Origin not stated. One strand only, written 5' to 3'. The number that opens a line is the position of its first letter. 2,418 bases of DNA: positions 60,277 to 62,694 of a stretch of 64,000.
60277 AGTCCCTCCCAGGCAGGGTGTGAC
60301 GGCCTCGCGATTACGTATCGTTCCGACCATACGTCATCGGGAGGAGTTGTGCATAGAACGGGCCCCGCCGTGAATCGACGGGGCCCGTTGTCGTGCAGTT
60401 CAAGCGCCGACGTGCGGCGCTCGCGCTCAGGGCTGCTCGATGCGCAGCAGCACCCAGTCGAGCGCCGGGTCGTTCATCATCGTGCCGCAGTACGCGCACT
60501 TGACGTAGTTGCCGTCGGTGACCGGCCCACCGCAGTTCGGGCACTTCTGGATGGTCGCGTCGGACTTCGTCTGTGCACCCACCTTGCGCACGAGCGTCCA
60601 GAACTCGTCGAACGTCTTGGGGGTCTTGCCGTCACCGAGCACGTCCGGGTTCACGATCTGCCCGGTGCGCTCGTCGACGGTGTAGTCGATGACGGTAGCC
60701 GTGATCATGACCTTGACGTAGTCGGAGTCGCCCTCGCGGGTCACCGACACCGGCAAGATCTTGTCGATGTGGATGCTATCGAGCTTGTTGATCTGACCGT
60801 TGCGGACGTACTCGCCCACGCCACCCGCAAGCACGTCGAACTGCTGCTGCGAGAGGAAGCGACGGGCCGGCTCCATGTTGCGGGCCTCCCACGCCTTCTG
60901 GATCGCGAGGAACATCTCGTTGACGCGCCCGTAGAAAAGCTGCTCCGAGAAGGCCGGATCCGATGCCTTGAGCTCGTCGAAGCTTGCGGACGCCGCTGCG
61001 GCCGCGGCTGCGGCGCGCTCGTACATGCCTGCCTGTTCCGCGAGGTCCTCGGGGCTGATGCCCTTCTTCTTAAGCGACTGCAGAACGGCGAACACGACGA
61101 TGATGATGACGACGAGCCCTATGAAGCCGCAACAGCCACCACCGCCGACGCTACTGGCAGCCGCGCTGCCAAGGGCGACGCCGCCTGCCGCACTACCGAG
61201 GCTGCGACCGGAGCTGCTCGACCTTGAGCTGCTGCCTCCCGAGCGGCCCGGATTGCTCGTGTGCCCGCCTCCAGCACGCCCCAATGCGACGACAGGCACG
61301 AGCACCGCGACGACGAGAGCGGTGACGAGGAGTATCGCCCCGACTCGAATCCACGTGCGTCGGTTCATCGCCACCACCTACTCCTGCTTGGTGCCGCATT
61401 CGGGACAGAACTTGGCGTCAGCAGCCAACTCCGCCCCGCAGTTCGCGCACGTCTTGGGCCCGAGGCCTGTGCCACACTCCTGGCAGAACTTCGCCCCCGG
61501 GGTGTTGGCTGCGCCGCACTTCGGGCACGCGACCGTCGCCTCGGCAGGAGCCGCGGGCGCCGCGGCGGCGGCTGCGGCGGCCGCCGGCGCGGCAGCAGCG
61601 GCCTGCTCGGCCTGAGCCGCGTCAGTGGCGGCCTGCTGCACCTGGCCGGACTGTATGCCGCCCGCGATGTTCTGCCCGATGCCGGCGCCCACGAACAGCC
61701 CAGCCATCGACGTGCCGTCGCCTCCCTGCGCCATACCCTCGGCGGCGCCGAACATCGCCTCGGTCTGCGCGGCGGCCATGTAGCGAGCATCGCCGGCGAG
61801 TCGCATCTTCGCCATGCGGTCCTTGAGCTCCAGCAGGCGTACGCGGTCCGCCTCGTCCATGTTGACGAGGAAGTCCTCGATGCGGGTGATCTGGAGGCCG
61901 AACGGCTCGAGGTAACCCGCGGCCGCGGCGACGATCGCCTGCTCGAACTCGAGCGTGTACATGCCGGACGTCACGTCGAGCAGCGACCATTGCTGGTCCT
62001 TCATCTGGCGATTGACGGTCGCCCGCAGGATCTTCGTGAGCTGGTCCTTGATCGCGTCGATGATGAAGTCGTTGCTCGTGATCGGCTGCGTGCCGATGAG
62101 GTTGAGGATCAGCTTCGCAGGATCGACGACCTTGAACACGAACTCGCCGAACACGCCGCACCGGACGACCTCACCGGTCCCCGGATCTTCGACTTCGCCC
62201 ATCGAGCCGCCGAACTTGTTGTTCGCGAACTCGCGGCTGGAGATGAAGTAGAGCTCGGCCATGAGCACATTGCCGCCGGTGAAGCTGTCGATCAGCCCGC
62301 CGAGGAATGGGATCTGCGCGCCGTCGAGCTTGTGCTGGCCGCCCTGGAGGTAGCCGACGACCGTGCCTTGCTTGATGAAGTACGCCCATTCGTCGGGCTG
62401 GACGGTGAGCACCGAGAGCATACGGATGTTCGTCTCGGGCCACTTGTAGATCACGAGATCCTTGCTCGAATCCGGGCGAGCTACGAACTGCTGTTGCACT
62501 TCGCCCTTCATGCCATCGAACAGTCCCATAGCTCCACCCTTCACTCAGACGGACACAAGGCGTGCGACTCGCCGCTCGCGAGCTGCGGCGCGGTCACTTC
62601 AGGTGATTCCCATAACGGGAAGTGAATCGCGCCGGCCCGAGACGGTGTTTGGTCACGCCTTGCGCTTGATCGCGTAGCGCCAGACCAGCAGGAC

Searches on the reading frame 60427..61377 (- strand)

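Call 70: search_protein_families(library=pfam, proteins=[window:60427-61377:-], max_evalue=0.001)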
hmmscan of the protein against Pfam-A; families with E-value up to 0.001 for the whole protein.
window:60427-61377:- (316 aa): 1 family
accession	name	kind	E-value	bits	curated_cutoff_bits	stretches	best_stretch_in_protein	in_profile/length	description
PF04280.21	Tim44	-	1.8e-22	80.5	29.6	1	131-270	3-137/147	Tim44-like domain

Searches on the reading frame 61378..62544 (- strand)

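Call 70: search_protein_families(library=pfam, proteins=[window:61378-62544:-], max_evalue=0.001)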
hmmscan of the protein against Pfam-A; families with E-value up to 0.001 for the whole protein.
window:61378-62544:- (388 aa): 7 families
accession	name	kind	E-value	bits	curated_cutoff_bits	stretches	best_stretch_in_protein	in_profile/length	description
PF13421.11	Band_7_1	-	1.6e-19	70.9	24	1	37-223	8-189/211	SPFH domain-Band 7 family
PF13240.11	Zn_Ribbon_1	-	1.2e-14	54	25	2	366-386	2-22/23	zinc-ribbon domain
PF12773.13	DZR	-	2.1e-13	50.6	27.3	1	340-384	1-45/45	Double zinc ribbon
PF13248.11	Zn_ribbon_3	-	5.7e-13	48.3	27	2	337-361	2-26/26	zinc-ribbon domain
PF24463.1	DUF7577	-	4.3e-10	39.4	28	1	337-361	2-26/27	Domain of unknown function (DUF7577)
PF17032.10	Zn_ribbon_15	-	1.9e-06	29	28.9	0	364-384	53-73/73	zinc-ribbon family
PF24460.1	DUF7575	-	2.4e-06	27.2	28.5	0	363-386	3-26/28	Domain of unknown function (DUF7575)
